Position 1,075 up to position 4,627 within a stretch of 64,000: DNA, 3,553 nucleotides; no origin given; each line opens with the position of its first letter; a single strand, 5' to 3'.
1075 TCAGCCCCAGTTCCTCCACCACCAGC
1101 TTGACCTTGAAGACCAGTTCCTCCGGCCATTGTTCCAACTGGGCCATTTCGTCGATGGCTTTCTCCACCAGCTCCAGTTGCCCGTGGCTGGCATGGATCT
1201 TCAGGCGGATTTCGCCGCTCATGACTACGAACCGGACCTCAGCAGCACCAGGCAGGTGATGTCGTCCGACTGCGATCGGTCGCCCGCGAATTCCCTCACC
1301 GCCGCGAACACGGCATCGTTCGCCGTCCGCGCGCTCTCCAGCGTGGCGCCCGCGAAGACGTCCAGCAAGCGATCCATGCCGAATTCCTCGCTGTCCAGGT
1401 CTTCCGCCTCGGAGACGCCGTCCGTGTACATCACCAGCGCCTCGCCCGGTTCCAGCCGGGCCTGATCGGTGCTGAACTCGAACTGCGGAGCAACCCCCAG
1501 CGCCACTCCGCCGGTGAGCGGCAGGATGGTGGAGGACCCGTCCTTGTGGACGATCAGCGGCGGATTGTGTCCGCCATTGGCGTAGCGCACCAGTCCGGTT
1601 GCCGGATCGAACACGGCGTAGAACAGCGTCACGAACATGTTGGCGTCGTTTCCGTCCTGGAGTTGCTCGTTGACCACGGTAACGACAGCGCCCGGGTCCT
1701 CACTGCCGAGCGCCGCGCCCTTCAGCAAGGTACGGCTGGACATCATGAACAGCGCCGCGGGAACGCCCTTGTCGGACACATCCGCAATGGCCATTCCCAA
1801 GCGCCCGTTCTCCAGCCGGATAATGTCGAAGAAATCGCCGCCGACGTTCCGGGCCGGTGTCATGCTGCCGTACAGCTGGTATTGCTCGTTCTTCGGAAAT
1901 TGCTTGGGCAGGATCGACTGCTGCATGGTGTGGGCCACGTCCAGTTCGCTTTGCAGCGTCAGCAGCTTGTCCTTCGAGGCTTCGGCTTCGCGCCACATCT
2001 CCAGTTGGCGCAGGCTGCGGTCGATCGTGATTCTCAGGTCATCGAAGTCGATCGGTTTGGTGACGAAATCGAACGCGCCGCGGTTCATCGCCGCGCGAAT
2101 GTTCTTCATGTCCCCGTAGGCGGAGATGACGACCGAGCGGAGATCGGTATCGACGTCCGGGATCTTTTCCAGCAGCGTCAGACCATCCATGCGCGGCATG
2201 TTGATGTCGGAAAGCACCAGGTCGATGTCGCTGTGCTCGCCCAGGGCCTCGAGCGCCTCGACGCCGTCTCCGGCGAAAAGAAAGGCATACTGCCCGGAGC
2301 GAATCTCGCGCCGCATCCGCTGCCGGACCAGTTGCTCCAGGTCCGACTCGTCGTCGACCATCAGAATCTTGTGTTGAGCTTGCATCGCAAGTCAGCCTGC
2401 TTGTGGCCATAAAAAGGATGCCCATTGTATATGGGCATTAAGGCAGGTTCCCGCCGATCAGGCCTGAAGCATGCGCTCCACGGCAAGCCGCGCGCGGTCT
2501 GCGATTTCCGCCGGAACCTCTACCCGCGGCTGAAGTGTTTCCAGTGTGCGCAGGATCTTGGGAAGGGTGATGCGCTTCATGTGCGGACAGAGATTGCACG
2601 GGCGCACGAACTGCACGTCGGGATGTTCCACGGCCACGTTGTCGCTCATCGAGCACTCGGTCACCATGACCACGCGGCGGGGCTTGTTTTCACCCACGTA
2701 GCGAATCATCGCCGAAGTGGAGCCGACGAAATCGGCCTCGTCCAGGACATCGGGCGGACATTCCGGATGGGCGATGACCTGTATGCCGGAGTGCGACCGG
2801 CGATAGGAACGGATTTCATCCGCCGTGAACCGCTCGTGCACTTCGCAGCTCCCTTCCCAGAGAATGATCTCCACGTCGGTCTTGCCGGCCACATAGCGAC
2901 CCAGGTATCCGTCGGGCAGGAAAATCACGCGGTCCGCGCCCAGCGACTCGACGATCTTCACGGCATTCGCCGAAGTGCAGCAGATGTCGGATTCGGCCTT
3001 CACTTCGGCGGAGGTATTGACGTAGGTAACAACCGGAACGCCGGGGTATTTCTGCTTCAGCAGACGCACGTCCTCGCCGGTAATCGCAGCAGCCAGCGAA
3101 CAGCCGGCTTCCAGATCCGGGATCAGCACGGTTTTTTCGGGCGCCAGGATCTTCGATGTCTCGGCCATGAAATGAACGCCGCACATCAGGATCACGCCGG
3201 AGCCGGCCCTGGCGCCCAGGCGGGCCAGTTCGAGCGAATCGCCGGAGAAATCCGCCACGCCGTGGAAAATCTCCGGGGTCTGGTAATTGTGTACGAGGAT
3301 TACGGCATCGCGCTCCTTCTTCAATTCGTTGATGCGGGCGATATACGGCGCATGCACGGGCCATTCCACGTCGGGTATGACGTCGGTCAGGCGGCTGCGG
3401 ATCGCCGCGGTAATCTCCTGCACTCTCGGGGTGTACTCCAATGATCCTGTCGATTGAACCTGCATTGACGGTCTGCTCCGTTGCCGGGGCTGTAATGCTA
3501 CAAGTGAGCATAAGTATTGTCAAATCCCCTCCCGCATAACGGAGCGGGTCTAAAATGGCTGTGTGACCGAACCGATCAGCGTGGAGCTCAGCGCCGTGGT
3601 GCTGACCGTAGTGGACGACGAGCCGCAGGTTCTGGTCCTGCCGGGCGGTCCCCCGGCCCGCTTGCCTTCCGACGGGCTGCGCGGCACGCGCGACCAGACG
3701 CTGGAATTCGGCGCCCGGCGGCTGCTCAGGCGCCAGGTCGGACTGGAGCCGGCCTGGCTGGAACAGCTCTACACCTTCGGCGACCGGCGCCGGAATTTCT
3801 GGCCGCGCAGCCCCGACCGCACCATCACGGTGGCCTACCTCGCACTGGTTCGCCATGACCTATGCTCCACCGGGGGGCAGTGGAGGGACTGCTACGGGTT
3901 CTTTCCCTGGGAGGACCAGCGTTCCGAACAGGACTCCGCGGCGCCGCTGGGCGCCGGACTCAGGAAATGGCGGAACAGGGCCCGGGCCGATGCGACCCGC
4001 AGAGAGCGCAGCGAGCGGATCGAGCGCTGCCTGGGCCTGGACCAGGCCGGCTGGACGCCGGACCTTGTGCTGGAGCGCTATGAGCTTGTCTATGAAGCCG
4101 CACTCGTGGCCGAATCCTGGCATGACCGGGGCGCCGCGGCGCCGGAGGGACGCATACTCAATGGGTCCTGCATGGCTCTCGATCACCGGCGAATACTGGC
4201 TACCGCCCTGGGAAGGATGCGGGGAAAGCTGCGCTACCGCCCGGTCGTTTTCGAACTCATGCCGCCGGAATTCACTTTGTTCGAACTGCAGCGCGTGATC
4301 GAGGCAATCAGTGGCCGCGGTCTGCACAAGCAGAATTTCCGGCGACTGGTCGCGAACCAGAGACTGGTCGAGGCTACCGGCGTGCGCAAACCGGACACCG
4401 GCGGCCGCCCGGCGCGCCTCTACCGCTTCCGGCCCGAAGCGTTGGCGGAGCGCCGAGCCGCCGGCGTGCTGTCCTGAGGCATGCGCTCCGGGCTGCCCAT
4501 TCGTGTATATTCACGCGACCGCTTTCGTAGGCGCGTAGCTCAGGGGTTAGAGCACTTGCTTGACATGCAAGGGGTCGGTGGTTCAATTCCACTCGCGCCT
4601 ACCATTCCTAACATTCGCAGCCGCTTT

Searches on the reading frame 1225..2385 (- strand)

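Call 11: search_protein_families(library=pfam, proteins=[window:1225-2385:-], max_evalue=0.0001)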
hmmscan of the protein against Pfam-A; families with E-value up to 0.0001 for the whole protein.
window:1225-2385:- (386 aa): 2 families
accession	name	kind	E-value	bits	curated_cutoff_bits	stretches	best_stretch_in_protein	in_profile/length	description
PF07228.17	SpoIIE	-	2.2e-52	178.3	25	1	193-381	2-189/192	Stage II sporulation protein E (SpoIIE)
PF00072.30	Response_reg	-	1.8e-23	83.2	30.2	1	7-121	1-110/111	Response regulator receiver domain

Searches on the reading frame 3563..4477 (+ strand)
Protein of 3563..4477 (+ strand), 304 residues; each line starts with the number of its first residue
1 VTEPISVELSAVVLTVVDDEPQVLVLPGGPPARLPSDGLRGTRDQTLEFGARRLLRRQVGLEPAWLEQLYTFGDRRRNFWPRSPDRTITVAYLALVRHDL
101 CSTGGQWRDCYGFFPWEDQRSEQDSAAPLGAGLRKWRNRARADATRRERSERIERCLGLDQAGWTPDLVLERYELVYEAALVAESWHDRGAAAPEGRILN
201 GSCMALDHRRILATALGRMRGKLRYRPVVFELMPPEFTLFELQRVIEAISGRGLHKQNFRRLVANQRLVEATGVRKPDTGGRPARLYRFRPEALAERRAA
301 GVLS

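Call 11: search_protein_families(library=pfam, proteins=[window:3563-4477:+], max_evalue=0.0001)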
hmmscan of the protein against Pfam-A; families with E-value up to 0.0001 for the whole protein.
window:3563-4477:+ (304 aa): 2 families
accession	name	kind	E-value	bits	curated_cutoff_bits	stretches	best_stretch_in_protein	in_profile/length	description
PF21906.2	NrtR_WHD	-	1.8e-21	76.4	27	1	229-289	1-61/61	NrtR DNA-binding winged helix domain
PF19368.5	AraR_C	-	6.8e-10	39.5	23.8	1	225-298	1-75/82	AraR C-terminal winged HTH domain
